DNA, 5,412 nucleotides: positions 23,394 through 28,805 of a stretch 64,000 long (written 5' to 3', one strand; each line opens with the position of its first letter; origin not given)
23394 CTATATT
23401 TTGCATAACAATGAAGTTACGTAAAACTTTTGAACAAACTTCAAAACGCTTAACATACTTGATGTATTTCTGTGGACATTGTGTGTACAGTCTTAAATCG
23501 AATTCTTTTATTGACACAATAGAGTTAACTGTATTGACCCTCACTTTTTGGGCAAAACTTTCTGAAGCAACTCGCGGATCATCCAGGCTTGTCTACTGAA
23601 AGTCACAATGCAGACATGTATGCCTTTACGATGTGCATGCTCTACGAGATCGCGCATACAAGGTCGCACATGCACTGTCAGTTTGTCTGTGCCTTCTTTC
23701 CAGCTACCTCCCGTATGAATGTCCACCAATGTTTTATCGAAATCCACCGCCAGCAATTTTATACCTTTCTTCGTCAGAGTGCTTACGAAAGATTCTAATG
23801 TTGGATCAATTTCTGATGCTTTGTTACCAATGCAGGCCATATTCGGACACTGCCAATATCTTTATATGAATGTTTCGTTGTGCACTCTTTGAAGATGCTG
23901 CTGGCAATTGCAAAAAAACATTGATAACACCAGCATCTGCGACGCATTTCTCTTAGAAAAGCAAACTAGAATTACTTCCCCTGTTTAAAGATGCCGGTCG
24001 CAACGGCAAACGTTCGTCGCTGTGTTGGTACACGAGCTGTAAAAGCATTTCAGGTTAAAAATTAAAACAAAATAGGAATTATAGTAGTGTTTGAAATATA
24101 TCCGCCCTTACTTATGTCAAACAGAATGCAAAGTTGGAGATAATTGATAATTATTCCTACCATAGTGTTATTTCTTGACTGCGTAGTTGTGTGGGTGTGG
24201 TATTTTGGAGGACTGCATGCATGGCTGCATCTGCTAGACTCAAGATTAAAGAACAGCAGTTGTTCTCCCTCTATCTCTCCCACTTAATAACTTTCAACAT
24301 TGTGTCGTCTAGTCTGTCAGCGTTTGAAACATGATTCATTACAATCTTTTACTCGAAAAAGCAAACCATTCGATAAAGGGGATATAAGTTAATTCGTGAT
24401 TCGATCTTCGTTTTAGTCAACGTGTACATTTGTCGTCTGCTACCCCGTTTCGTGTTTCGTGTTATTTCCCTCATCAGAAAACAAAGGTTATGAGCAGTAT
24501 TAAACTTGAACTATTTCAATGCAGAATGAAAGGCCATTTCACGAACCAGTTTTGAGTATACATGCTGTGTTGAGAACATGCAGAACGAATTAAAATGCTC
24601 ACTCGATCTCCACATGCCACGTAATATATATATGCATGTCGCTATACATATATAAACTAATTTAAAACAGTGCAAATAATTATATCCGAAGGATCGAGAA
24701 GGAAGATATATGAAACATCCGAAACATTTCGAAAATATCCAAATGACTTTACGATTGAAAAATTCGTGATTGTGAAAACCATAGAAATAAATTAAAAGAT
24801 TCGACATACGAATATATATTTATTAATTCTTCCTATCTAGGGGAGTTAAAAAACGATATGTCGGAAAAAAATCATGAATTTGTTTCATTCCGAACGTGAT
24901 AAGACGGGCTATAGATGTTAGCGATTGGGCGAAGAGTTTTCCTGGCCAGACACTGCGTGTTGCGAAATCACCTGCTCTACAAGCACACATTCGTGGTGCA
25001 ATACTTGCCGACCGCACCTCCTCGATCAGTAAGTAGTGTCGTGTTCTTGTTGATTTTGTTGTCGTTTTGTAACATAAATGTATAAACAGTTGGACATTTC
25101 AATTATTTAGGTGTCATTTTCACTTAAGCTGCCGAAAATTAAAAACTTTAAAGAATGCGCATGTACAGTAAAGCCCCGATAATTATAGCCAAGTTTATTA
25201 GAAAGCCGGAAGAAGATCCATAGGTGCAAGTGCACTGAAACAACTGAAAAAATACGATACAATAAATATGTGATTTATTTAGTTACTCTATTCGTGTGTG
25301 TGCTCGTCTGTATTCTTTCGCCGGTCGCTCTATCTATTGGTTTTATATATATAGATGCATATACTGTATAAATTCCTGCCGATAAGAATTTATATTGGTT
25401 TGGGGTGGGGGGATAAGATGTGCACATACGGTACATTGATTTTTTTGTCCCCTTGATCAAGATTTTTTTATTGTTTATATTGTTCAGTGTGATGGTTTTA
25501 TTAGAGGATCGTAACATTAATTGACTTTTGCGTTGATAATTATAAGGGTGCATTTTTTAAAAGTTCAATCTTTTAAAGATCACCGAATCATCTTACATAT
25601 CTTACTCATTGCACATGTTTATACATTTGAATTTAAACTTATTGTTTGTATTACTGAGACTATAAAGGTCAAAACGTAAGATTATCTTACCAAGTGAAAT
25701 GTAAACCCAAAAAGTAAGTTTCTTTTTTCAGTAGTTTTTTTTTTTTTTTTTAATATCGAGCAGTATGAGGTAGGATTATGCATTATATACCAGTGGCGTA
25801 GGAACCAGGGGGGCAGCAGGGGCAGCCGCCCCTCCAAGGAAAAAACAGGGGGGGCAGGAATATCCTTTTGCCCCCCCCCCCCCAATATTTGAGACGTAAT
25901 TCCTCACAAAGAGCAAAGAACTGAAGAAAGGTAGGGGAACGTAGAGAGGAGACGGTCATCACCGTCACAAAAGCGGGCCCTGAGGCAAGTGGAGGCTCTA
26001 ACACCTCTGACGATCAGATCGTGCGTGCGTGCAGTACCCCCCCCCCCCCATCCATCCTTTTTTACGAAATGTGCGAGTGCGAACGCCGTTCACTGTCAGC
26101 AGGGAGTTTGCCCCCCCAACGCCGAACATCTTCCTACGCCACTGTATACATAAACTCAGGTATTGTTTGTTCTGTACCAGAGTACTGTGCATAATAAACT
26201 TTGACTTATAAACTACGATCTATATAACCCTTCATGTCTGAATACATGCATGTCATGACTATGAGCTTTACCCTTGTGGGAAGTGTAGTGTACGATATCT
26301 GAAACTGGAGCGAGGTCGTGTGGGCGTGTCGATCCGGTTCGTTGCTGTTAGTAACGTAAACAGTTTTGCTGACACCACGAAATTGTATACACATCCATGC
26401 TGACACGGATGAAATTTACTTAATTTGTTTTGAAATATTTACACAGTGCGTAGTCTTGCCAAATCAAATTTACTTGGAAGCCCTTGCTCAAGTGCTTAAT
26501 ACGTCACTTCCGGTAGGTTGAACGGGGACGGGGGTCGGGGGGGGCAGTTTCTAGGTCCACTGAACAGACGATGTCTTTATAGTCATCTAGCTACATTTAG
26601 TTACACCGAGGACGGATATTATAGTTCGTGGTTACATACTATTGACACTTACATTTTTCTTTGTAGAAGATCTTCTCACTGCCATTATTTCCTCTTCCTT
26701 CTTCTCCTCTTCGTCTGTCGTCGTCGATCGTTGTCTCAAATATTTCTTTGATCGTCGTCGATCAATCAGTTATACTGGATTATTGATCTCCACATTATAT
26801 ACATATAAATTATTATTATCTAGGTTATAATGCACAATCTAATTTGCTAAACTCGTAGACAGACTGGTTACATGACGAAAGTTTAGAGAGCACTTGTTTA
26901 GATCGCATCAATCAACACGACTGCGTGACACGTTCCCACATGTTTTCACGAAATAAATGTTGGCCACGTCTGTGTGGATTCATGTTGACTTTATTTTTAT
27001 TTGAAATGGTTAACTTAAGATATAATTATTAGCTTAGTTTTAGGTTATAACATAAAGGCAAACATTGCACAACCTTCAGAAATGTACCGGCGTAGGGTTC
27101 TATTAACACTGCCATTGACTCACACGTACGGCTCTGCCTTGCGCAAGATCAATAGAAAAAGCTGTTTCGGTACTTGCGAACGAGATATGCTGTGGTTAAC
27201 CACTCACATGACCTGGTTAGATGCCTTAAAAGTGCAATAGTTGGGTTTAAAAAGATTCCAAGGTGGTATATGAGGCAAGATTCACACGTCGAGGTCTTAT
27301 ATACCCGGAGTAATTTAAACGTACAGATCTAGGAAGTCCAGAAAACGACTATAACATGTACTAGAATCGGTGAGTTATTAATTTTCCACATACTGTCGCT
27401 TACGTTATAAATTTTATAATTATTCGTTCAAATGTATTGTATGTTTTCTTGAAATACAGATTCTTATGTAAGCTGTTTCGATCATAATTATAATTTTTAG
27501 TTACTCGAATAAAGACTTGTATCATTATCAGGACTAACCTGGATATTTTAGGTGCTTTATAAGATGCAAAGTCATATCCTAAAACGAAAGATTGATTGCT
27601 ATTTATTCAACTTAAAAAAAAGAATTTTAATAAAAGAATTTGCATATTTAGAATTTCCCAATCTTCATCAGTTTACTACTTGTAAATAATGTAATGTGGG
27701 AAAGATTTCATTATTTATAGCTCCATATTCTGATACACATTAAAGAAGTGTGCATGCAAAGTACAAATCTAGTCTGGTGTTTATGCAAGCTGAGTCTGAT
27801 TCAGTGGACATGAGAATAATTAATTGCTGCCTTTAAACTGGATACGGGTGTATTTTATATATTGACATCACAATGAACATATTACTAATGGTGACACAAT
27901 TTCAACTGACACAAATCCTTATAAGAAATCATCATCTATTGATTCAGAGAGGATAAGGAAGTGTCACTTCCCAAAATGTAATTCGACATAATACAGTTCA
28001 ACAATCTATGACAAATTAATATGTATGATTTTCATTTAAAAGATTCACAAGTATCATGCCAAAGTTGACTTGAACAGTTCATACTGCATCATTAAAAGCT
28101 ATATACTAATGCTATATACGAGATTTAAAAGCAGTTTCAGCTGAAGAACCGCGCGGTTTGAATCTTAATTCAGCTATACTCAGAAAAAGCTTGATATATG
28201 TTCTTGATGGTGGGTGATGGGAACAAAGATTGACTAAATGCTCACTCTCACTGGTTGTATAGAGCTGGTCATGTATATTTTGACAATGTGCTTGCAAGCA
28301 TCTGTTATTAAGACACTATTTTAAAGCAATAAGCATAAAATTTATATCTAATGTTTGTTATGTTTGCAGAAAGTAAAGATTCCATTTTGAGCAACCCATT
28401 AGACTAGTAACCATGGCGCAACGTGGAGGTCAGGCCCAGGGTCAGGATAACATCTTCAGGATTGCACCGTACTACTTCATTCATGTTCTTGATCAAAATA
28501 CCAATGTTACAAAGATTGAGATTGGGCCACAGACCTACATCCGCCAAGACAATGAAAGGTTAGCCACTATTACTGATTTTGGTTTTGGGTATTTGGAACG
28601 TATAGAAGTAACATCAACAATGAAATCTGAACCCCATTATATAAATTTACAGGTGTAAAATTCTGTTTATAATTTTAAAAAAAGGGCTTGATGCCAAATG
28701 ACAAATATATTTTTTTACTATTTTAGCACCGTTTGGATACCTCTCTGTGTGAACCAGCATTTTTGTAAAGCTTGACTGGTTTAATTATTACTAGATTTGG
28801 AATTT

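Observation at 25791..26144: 354-bp MITE-like element with perfect 14-bp TIRs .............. and a TATAC target-site duplication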

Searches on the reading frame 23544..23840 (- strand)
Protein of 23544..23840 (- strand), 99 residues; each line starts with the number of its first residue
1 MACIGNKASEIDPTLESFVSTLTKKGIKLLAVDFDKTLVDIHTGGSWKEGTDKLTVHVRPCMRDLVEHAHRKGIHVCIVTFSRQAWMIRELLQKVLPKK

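Call 21: find_encoding_contigs(protein=window:23544-23840:-, flank=10000, max_places=10)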
Protein seq(99 aa) (99 aa): 4 contigs read that carry it; 4 places shown.
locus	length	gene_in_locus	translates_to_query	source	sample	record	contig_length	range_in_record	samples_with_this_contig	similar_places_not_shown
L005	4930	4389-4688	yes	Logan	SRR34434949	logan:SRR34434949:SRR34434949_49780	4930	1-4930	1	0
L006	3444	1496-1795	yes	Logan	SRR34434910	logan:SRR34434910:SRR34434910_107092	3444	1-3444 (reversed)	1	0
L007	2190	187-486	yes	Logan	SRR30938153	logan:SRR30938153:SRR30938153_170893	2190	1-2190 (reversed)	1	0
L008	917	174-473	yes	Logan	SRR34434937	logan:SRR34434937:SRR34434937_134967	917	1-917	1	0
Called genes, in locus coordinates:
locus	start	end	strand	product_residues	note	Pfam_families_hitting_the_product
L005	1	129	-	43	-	?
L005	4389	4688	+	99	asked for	-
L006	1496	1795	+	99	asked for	-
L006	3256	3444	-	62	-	?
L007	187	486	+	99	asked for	-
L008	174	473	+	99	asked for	-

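Call 64: search_protein_families(library=pfam, max_evalue=0.01, proteins=[P0008])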
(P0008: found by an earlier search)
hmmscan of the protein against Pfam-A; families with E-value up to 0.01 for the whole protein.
P0008 (192 aa): 0 families

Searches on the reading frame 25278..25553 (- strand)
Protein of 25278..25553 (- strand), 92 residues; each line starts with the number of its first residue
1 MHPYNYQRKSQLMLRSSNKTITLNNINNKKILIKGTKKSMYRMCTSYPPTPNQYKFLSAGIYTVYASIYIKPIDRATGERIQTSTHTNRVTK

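Call 22: find_encoding_contigs(protein=window:25278-25553:-, flank=10000, max_places=10)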
Protein seq(92 aa) (92 aa): no gene with exactly this product is on record in the collection.

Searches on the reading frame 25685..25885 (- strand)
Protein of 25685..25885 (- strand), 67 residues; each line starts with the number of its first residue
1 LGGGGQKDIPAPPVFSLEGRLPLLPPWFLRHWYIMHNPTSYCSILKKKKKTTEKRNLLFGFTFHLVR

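Call 64: search_protein_families(library=pfam, max_evalue=0.01, proteins=[window:25685-25885:-])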
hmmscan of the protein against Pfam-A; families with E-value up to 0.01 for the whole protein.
seq(67 aa): 0 families

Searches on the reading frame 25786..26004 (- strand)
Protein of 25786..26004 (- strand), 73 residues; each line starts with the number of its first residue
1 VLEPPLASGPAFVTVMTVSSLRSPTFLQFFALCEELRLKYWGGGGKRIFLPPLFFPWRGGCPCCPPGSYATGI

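Call 13: find_encoding_contigs(protein=window:25786-26004:-, flank=5000, max_places=10)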
Protein seq(73 aa) (73 aa): no gene with exactly this product is on record in the collection.

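Call 45: search_protein_representatives(protein=window:25786-26004:-)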
Query: 73 residues. Proteins with E-value up to 0.001 (for the whole library): 2; up to 1e-10: 0; up to 1e-30: 0. The best 2 are listed.
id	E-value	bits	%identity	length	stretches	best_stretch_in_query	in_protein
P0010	1.0e-09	54.7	-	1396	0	-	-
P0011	3.0e-04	37.2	71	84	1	41-70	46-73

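Call 48: find_encoding_contigs(protein=P0011, flank=3000, max_places=10)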
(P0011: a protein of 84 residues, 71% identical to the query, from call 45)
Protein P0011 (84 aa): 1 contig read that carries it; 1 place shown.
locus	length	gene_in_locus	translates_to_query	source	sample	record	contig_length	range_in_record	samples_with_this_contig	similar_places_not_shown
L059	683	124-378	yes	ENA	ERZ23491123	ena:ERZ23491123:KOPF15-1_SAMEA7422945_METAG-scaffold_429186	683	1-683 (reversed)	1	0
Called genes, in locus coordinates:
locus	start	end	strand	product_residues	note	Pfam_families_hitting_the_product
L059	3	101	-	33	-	?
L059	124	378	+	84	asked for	-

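Call 64: search_protein_families(library=pfam, max_evalue=0.01, proteins=[window:25786-26004:-])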
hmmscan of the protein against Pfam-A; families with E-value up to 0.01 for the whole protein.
seq(73 aa): 0 families

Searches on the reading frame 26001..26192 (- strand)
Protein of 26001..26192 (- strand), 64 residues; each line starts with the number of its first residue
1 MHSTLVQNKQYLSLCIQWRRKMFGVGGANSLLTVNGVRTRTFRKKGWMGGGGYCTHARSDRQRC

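Call 16: find_encoding_contigs(protein=window:26001-26192:-, flank=3000, max_places=10)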
Protein seq(64 aa) (64 aa): no gene with exactly this product is on record in the collection.

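Call 64: search_protein_families(library=pfam, max_evalue=0.01, proteins=[window:26001-26192:-])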
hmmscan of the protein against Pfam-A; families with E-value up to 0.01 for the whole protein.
seq(64 aa): 0 families

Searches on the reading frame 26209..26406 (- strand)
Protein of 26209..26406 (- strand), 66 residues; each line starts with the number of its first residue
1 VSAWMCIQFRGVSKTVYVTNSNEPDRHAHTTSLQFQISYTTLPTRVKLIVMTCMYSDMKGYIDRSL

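Call 15: find_encoding_contigs(protein=window:26209-26406:-, flank=3000, max_places=10)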
Protein seq(66 aa) (66 aa): no gene with exactly this product is on record in the collection.

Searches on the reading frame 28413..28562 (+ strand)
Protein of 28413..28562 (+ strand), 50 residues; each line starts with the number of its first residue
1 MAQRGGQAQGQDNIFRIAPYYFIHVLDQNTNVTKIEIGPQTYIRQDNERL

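Call 72: find_homologous_proteins(query=window:28413-28562:+, max_evalue=1e-10)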
Query seq(50 aa) (50 aa): 9 proteins with E <= 1e-10 among 9 candidates.
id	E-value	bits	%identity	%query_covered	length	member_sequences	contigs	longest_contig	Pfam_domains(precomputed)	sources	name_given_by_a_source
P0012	9.3e-26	104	100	100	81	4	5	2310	-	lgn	-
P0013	2.0e-19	85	87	92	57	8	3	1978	-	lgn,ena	-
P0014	1.8e-14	69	67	96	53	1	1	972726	-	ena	-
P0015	3.6e-14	69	68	88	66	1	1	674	-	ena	-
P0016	9.8e-14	67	64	90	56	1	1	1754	-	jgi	jgi:major vault protein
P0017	1.8e-13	66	67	96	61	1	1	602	-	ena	-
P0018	5.5e-13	65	60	94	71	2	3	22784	-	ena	-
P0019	6.7e-13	65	71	82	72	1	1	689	-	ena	-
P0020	6.0e-11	59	68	80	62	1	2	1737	-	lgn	-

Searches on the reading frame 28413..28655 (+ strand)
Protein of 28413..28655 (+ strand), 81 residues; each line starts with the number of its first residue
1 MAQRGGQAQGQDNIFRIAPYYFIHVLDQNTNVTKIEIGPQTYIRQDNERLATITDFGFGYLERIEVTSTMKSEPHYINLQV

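Call 39: find_encoding_contigs(protein=window:28413-28655:+, flank=10000, max_places=10)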
Protein seq(81 aa) (81 aa): 3 contigs read that carry it; 3 places shown.
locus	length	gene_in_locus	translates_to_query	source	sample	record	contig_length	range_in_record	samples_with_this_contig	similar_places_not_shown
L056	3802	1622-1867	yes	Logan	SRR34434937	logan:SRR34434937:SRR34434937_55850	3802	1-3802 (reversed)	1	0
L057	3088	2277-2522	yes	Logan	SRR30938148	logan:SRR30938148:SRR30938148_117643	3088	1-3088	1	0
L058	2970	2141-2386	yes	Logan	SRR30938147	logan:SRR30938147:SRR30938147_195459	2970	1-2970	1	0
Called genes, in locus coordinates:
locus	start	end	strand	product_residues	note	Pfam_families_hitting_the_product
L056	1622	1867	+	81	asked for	-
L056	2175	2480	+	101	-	PF17794:Vault_2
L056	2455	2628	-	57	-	-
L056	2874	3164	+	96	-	PF01505:Vault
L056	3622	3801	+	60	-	?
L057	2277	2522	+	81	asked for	-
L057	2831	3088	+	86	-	?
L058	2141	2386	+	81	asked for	-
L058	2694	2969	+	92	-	?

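Call 64: search_protein_families(library=pfam, max_evalue=0.01, proteins=[window:28413-28655:+])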
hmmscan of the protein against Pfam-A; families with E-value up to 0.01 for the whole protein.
seq(81 aa): 0 families
